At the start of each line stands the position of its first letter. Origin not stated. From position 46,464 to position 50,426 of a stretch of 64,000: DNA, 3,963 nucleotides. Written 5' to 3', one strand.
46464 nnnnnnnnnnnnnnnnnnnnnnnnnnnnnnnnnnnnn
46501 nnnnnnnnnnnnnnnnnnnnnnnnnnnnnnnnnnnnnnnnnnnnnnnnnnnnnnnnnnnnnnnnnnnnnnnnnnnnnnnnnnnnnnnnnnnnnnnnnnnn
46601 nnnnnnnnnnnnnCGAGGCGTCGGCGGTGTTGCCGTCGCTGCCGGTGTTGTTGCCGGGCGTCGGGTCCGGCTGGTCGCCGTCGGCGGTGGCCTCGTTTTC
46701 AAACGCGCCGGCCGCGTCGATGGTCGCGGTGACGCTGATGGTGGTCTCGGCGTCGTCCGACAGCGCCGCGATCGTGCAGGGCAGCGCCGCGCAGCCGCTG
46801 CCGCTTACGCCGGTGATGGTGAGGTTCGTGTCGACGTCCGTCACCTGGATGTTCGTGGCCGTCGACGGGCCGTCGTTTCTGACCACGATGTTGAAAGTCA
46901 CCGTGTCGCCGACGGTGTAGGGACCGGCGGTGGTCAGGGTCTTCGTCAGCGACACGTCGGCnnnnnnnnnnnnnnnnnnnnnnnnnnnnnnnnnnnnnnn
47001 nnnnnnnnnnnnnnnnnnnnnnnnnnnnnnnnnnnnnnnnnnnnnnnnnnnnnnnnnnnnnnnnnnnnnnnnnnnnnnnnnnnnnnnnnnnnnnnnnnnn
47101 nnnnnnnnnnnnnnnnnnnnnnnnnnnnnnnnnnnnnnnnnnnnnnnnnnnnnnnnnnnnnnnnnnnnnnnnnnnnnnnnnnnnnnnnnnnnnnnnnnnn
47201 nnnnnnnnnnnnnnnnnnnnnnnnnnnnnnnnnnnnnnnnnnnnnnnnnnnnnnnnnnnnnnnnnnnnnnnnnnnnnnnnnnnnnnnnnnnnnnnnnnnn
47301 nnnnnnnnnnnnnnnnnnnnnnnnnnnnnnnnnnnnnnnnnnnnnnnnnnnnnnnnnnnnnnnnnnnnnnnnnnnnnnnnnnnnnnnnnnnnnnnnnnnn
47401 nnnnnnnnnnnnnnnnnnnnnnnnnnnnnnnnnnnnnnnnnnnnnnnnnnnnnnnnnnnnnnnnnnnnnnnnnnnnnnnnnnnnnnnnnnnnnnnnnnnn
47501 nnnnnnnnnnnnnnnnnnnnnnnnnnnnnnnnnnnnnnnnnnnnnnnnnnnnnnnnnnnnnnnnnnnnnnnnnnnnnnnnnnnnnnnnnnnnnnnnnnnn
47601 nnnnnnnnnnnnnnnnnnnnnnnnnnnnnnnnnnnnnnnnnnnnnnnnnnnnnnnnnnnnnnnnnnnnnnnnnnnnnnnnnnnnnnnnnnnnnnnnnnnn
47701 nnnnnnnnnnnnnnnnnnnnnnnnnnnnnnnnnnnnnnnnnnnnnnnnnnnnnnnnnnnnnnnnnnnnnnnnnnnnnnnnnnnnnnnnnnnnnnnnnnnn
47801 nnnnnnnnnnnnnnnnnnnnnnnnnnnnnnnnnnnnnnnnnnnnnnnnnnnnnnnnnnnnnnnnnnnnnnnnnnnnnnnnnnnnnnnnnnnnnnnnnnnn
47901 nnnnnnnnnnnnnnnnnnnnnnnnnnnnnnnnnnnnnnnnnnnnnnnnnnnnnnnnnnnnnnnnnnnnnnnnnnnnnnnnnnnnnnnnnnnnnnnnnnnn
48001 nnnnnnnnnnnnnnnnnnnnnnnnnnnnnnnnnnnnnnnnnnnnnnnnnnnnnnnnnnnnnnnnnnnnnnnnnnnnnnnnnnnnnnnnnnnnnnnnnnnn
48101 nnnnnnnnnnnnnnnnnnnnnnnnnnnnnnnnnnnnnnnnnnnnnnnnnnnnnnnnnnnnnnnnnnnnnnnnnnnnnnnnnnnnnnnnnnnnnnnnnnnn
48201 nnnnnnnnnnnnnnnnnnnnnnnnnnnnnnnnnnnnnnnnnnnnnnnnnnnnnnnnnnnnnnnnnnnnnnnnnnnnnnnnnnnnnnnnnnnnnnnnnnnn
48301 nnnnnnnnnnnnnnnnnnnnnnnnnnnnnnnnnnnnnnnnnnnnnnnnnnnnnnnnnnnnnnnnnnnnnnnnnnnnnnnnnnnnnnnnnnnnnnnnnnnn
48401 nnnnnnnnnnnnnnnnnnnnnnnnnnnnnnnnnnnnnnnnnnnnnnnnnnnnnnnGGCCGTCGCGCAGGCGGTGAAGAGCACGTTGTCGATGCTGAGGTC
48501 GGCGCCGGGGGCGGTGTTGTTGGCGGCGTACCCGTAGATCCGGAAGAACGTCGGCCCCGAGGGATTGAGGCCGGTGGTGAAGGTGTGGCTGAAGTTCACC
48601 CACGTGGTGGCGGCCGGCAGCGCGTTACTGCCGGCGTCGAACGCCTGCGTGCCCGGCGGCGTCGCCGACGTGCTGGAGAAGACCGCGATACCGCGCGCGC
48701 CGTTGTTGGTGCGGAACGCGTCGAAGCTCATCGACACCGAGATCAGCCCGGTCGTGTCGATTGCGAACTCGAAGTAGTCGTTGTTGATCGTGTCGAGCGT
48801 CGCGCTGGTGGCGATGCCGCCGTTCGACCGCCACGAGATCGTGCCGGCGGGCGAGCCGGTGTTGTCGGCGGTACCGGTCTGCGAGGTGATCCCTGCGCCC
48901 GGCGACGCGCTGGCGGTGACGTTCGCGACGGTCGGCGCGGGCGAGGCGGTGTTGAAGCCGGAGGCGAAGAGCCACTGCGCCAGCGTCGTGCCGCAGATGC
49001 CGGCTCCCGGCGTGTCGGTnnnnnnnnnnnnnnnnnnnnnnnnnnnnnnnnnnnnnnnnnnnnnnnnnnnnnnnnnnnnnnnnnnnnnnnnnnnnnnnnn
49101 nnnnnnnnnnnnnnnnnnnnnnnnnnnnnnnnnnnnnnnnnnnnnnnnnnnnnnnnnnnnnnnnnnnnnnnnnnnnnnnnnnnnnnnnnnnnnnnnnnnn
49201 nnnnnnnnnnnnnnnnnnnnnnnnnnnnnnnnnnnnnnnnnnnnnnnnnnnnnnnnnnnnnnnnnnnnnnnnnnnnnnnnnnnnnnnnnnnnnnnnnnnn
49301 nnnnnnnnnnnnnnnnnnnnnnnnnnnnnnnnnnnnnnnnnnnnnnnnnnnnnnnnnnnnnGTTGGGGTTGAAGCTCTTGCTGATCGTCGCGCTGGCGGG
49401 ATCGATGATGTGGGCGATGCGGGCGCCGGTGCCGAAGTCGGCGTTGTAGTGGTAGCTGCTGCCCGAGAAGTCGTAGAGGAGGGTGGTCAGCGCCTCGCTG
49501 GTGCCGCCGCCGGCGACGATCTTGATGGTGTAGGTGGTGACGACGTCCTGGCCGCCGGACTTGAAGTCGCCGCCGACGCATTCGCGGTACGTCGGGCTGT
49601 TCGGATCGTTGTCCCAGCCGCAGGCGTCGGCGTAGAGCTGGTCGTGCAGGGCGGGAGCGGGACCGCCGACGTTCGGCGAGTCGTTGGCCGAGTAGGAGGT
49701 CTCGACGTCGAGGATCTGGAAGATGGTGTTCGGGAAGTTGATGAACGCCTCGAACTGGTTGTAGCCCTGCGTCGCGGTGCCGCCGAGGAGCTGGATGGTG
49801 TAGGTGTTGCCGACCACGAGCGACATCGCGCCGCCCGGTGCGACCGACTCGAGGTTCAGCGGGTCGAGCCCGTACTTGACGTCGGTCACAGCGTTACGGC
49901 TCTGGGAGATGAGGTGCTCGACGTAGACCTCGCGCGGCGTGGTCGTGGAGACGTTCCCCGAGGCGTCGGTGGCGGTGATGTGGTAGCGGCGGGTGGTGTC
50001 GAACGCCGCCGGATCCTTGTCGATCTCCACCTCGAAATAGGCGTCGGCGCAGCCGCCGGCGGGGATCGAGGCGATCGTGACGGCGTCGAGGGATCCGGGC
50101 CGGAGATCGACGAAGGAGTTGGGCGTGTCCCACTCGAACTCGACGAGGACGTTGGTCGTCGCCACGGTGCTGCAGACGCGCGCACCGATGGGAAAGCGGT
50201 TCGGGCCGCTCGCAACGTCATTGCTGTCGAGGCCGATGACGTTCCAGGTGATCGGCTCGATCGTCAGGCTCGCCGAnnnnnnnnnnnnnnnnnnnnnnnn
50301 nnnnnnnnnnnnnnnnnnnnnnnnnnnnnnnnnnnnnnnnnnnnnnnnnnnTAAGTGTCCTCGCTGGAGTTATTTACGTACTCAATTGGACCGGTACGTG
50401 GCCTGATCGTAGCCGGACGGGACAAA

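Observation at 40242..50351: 10-kb gene for a DUF11 tandem-repeat surface protein with an IPTL-CTERM-like sorting signal and near-identical DNA repeats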

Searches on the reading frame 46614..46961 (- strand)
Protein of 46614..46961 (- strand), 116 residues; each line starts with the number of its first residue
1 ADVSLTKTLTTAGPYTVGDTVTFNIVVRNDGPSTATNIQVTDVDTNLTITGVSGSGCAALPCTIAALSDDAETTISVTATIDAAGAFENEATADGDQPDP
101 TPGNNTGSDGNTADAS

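Call 71: search_solved_structures(query=A4, max_evalue=1, show_alignments=3)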
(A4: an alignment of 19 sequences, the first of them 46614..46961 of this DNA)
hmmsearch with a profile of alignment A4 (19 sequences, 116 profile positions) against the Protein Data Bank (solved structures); distinct sequences matched with E-value up to 1: 8.
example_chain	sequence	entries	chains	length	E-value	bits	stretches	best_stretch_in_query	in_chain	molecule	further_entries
6ais_O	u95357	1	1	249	0.055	16.5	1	28-77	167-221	Outer surface protein A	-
3cgi_A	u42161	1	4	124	0.16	15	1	15-72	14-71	Propanediol utilization protein pduU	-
7ouv_A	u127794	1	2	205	0.5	13.4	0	49-110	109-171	Isoform 2 of Filamin-C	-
7ouu_A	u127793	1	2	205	0.5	13.4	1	47-110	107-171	Isoform 2 of Filamin-C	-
5jx4_A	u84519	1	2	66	0.73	12.9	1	15-39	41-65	Cold shock protein CspB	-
1i5f_A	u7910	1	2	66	0.75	12.9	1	15-39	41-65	COLD-SHOCK PROTEIN CSPB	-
1c9o_A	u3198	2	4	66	0.75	12.9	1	15-39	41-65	COLD-SHOCK PROTEIN | Cold shock protein cspB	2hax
1hz9_A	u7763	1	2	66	0.85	12.7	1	15-39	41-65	COLD SHOCK PROTEIN CSPB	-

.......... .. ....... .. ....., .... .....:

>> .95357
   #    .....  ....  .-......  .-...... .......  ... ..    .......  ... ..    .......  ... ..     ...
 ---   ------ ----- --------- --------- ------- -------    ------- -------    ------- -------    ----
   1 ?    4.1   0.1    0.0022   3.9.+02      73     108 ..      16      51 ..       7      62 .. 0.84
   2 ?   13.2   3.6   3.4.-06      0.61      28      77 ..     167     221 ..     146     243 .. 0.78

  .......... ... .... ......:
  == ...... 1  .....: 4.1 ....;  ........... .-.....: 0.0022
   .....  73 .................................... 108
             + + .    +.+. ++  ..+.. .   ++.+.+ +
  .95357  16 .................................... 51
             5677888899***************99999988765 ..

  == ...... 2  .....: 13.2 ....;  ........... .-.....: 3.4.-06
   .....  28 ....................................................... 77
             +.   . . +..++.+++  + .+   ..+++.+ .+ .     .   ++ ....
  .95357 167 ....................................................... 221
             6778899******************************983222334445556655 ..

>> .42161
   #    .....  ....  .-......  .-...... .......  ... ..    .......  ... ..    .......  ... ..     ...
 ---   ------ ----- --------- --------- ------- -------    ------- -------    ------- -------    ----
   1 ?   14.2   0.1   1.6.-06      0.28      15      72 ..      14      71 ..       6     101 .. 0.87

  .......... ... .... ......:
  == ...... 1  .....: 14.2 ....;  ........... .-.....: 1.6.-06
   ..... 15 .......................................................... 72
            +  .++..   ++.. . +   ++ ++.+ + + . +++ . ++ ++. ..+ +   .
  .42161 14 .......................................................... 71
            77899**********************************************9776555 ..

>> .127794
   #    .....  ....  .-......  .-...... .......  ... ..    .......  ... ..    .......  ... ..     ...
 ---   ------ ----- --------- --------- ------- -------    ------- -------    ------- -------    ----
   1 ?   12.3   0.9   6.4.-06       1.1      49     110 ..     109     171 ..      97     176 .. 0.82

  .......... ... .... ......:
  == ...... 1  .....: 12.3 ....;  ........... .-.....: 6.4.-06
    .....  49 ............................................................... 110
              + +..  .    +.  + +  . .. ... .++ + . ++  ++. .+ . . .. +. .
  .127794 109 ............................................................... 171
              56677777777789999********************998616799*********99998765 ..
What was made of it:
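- On CLIPPER / intramolecular isopeptide domains (DUF11, DUF7507, DUF7933): 9IFR was not retrieved by a profile search of PDB sequences (call 71).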

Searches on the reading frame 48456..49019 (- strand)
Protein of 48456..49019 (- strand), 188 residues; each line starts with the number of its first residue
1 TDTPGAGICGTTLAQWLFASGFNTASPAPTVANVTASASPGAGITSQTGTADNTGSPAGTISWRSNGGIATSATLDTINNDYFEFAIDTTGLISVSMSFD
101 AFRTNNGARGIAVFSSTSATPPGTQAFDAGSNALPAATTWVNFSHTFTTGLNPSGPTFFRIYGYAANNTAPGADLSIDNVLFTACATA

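Call 38: search_protein_families(library=pfam, proteins=[window:48456-49019:-], max_evalue=1)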
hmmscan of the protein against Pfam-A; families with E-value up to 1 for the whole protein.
window:48456-49019:- (188 aa): 0 families
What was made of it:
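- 48456..49016 (-): CBM-like beta-jelly-roll domain (about aa 446-632). No Pfam model. No Pfam hit (call 38).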

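Call 61: predict_structure(alignment_id=A3)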
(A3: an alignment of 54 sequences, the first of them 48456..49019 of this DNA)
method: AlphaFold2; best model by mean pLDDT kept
length: 188 residues; sequences in the alignment: 54
mean_pLDDT: 89.7   pTM: 0.87
mean pLDDT of the five models: 89.7, 89.1, 88.8, 88.5, 87.2
residues with pLDDT >= 90: 138; 70-90: 34; 50-70: 13; < 50: 3
segments of 3 or more residues with pLDDT < 50: none
pLDDT, mean of each block of 10 residues (from residue 1): 66 96 96 97 87 58 93 87 96 97 93 95 87 80 96 97 95 94 94
secondary structure, 60 per line:
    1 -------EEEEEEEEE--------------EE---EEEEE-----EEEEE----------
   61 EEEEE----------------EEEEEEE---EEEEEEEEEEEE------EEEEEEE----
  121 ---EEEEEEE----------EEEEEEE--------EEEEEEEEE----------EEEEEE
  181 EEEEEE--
elements in order: E8-16 E36-40 E46-50 E61-65 E82-88 E92-103 E110-116 E124-130 E141-147 E156-164 E175-186
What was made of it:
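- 48456..49016 (-): AF2 pLDDT 89.7 (call 61).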

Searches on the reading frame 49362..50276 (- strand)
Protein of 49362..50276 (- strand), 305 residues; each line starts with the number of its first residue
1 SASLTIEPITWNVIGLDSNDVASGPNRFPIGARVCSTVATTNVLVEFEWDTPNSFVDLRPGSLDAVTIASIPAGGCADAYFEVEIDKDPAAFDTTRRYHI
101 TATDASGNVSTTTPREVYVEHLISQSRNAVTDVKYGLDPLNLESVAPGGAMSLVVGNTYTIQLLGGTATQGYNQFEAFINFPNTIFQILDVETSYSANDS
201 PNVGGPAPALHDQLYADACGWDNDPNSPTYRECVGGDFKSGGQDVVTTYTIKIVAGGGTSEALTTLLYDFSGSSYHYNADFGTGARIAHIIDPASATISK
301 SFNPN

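Call 38: search_protein_families(library=pfam, proteins=[window:49362-50276:-], max_evalue=1)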
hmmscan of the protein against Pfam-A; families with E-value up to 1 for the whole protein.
window:49362-50276:- (305 aa): 0 families

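Call 50: predict_structure(alignment_id=A2)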
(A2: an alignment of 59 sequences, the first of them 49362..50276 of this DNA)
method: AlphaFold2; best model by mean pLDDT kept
length: 305 residues; sequences in the alignment: 59
mean_pLDDT: 88.2   pTM: 0.83
mean pLDDT of the five models: 88.2, 87.7, 86.6, 83.5, 81.9
residues with pLDDT >= 90: 168; 70-90: 118; 50-70: 19; < 50: 0
segments of 3 or more residues with pLDDT < 50: none
pLDDT, mean of each block of 10 residues (from residue 1): 87 87 89 96 97 96 92 96 95 95 96 90 79 93 92 95 88 82 89 92 87 89 87 88 92 91 78 60 78 79 68
secondary structure, 60 per line:
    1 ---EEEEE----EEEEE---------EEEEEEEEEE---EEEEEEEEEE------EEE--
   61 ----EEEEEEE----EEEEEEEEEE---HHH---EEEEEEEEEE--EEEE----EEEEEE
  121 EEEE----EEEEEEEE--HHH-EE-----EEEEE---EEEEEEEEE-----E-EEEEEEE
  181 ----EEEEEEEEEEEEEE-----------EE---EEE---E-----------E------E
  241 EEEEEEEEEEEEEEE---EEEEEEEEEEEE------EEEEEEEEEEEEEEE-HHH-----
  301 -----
elements in order: E4-8 E13-17 E27-36 E40-49 E56-58 E65-71 E76-85 E95-104 E107-110 E115-124 E129-136 E150-154 E158-166 E174-180 E185-198 E215-217 E240-255 E259-270 E277-291
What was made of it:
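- The head and the aa 446-632 domain fold confidently: pLDDT 88 and 89.7 (calls 50, 61).
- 49392..50270 (-): Conserved N-terminal head (about aa 28-320): two beta-sandwich subdomains and four conserved Cys. No Pfam or NCBIfam model. AF2 pLDDT 88 (call 50).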

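Call 78: fold_search(model_id=the predicted structure, library=pdb)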
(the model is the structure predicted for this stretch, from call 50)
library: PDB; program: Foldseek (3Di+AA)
matches with E <= 10: 1982; with E <= 0.001: 194
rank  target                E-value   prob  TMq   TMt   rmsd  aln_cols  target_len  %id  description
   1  7sqc_2A               3.3e-07  1.00  0.22  0.11  22.3       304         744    8  Ciliary C1 central pair apparatus isolated from Chlamydomonas reinhardtii (released 2022-04-13)
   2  9ijj_O                6.1e-07  1.00  0.22  0.06  22.1       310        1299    9  In situ structure of the central apparatus in mouse sperm axoneme. (released 2025-06-04)
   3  7sqc_2B               8.5e-07  1.00  0.24  0.11  22.0       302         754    8  Ciliary C1 central pair apparatus isolated from Chlamydomonas reinhardtii (released 2022-04-13)
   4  5dza                  8.5e-07  1.00  0.27  0.27  21.9       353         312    7  Streptococcus agalactiae AgI/II polypeptide BspA C terminal domain (WT) (released 2016-06-22)
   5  4z23                  9.0e-07  1.00  0.25  0.25  22.2       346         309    8  BspA_C_WT (released 2016-06-29)
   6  9hy2                  1.1e-06  1.00  0.19  0.23  17.3       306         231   10  sc-4E (scFv derived from the mAb 4E1 against CD93) crystallized at pH 7.5 (monomeric state from gel filtration) (released 2025-04-30)
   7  3f84_A                1.4e-06  0.99  0.23  0.23  24.6       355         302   12  Structure of fusion complex of major pilin CfaB and major pilin CfaB of CFA/I pilus from ETEC E. coli (released 2009-08-11)
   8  9ijj_P                1.7e-06  0.99  0.23  0.13  22.6       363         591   10  In situ structure of the central apparatus in mouse sperm axoneme. (released 2025-06-04)
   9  3at0_A                1.8e-06  0.98  0.21  0.20  19.2       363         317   11  Structural and biochemical characterization of ClfB:ligand interactions (released 2011-05-04)
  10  9ijj_h                2.1e-06  1.00  0.25  0.06  21.4       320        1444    7  In situ structure of the central apparatus in mouse sperm axoneme. (released 2025-06-04)
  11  9gvo_H                2.1e-06  0.99  0.18  0.22  16.8       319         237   12  type-I interferons autoantibodies pmab15 and pmab14 in complex with Interferon alpha-2 (released 2025-10-08)
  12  1w8o_A                2.2e-06  1.00  0.24  0.13  18.5       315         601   10  Contribution of the Active Site Aspartic Acid to Catalysis in the Bacterial Neuraminidase from Micromonospora viridifa (released 2004-09-29)
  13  7sqc_T0               2.3e-06  0.99  0.23  0.14  51.0       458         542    9  Ciliary C1 central pair apparatus isolated from Chlamydomonas reinhardtii (released 2022-04-13)
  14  7url_A                2.5e-06  0.97  0.18  0.22  17.4       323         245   10  The crystal structure of anti-HIV_scFv (released 2023-04-26)
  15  4ofq_A                2.7e-06  1.00  0.29  0.26  21.4       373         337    7  Structure of the C-terminal domain of the Streptococcus pyogenes antigen I/II-family protein AspA (released 2014-03-12)
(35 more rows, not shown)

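Call 82: search_protein_representatives(protein=window:49362-50276:-)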
Query: 305 residues. Proteins with E-value up to 0.001 (for the whole library): 1048; up to 1e-10: 842; up to 1e-30: 562. The best 150 are listed.
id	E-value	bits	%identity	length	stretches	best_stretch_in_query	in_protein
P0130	3.4e-138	476.5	74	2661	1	2-305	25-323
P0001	2.8e-135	466.9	70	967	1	3-305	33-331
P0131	1.8e-134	464.3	69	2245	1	2-305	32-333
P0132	2.2e-125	434.4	70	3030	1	2-305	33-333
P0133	4.6e-125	433.4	67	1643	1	2-305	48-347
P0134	7.5e-125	432.7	64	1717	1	2-305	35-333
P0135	8.8e-123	425.9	65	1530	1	2-305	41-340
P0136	1.6e-122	425.0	66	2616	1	2-305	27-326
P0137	9.9e-120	415.9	64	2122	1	2-304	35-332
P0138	2.5e-118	411.3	63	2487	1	2-304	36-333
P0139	2.0e-116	405.0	60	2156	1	2-305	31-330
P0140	6.9e-116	403.2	63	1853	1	3-305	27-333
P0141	2.7e-115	401.3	64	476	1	2-298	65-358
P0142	3.9e-115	400.8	64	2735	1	2-305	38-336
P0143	2.8e-113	394.7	65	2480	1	2-304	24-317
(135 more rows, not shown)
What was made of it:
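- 49392..50270 (-): 1048 50%-identity clusters, N-terminal in nearly all of the best 150 (call 82).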
